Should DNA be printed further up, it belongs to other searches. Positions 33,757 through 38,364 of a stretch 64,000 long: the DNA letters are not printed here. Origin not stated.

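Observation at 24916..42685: Candidate protein O-glycosylation system: four giant GT-C membrane glycosyltransferases, a coupled methyltransferase and a Wzy_C/PglL-like fusion, next to PT-linker substrates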

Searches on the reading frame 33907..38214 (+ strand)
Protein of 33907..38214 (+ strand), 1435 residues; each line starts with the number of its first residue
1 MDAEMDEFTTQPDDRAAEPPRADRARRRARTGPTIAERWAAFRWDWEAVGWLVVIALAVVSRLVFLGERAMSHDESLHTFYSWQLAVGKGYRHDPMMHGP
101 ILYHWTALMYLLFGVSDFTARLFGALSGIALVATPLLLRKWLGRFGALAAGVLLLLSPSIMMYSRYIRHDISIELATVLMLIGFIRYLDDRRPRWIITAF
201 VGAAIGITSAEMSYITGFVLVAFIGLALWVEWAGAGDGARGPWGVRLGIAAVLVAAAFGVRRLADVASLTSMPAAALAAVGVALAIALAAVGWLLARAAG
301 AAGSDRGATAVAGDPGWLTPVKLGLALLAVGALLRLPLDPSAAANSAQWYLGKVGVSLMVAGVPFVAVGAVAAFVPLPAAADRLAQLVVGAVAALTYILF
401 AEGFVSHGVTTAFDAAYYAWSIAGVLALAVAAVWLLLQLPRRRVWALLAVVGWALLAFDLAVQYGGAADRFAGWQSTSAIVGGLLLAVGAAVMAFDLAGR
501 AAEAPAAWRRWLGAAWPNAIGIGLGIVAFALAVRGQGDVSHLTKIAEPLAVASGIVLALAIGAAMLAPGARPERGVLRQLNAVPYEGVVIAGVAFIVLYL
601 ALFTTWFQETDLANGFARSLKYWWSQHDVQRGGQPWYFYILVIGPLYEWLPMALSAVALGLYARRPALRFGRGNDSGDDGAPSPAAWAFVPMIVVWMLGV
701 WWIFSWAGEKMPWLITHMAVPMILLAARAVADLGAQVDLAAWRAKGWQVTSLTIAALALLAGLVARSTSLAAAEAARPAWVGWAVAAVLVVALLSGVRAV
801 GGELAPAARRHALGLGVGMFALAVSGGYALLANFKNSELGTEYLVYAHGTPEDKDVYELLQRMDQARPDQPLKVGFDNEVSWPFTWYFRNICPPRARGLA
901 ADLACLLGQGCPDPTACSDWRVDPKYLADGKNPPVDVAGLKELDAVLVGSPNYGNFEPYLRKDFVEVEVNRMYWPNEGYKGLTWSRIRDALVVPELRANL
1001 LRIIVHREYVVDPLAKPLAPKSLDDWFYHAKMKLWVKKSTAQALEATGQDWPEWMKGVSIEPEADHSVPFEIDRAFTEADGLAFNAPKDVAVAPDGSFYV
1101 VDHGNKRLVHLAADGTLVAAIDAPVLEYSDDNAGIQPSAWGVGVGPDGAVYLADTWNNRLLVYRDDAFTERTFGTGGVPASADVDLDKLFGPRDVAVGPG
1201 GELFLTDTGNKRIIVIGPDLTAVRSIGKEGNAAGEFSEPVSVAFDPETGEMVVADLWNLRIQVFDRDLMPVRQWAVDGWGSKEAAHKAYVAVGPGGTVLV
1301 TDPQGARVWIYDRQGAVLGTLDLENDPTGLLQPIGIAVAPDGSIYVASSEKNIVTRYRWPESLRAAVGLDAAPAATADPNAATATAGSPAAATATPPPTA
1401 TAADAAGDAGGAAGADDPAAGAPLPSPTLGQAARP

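Call 10: search_protein_families(library=pfam, proteins=[window:33907-38214:+], max_evalue=0.01)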
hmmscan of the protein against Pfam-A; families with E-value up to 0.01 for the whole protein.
window:33907-38214:+ (1435 aa): 5 families
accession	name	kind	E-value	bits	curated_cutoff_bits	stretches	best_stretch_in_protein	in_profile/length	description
PF01436.27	NHL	-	1.3e-28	98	20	3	1084-1110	1-27/28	NHL repeat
PF13231.12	PMT_2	-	7.1e-09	36.5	26.1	1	98-231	2-133/160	Dolichyl-phosphate-mannose-protein mannosyltransferase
PF25021.1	TEN_NHL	-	3.4e-07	30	27.1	0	1079-1108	324-353/357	Teneurin NHL domain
PF23500.1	DUF7133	-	0.00014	21.8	27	0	1086-1106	330-350/385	Domain of unknown function (DUF7133)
PF13449.12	Phytase-like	-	0.00063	20.2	27.6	0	1089-1125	72-108/284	Esterase-like activity of phytase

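Call 11: search_protein_families(library=ncbifam, proteins=[window:33907-38214:+], max_evalue=0.01)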
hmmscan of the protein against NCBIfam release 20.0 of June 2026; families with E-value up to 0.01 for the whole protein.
window:33907-38214:+ (1435 aa): 4 families
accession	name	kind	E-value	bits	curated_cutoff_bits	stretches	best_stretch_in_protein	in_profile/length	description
TIGR03663.1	TIGR03663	subfamily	4.3e-59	200.7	126.25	2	52-232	5-183/435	flippase activity-associated protein Agl23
NF035926.1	scyF_NHL_VPEP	equivalog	9.8e-26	90.8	350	2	1183-1319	145-281/376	scytonemin biosynthesis PEP-CTERM protein ScyF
NF033206.1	ScyE_fam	subfamily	3.8e-08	33.2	80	0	1328-1431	5-108/333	ScyD/ScyE family protein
TIGR02604.1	Piru_Ver_Nterm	subfamily_domain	5.3e-05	22.8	122.2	0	1086-1110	322-346/367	PVC-type heme-binding CxxCH protein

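Call 21: search_solved_structures(query=window:33907-38214:+, max_evalue=0.1)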
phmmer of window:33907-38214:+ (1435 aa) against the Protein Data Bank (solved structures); distinct sequences matched with E-value up to 0.1: 54.
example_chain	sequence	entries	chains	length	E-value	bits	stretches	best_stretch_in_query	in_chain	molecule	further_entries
9ifo_A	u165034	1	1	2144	4.9e-28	100.6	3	1084-1225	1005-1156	Teneurin-Like Protein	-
9pt5_A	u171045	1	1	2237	9.7e-28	99.7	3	1084-1220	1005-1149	Teneurin-like protein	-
8j72_A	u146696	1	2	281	1.7e-27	98.9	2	1139-1310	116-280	E3 ubiquitin-protein ligase TRIM71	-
7qrx_A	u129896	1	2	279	4.9e-27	97.3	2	1139-1309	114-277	E3 ubiquitin-protein ligase TRIM71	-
6d69_A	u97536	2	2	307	5.2e-27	97.3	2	1140-1328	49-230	NHL Repeat Region of D. melanogaster Thin | Thin, isoform D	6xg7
9jur_A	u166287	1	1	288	7.2e-27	96.8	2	1140-1310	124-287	E3 ubiquitin-protein ligase TRIM71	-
6fpt_A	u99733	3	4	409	1.2e-23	86.1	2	1140-1308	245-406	E3 ubiquitin-protein ligase TRIM71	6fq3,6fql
3wwa_A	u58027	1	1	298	1.7e-23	85.6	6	1083-1115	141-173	Pizza7H protein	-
6f0t_A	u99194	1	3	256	4e-21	77.8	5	1083-1115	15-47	Pizza6-SFW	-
6qsd_A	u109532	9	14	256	6.5e-21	77.1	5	1083-1115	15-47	Pizza6S | Pizza6-S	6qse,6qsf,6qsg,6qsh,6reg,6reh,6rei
6ren_A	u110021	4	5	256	1e-20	76.4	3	1083-1117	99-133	3fPizza6-SH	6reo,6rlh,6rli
3ww9_A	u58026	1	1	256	1.2e-20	76.1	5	1083-1115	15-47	pizza6 protein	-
6rej_A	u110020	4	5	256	4.8e-20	74.2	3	1083-1115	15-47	Pizza6-SH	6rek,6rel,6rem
6f0s_A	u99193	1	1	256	1.1e-19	73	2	1083-1115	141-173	Pizza6-SYW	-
7zcj_A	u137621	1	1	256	1.3e-19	72.7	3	1083-1115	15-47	Pizza6-TNH-TSH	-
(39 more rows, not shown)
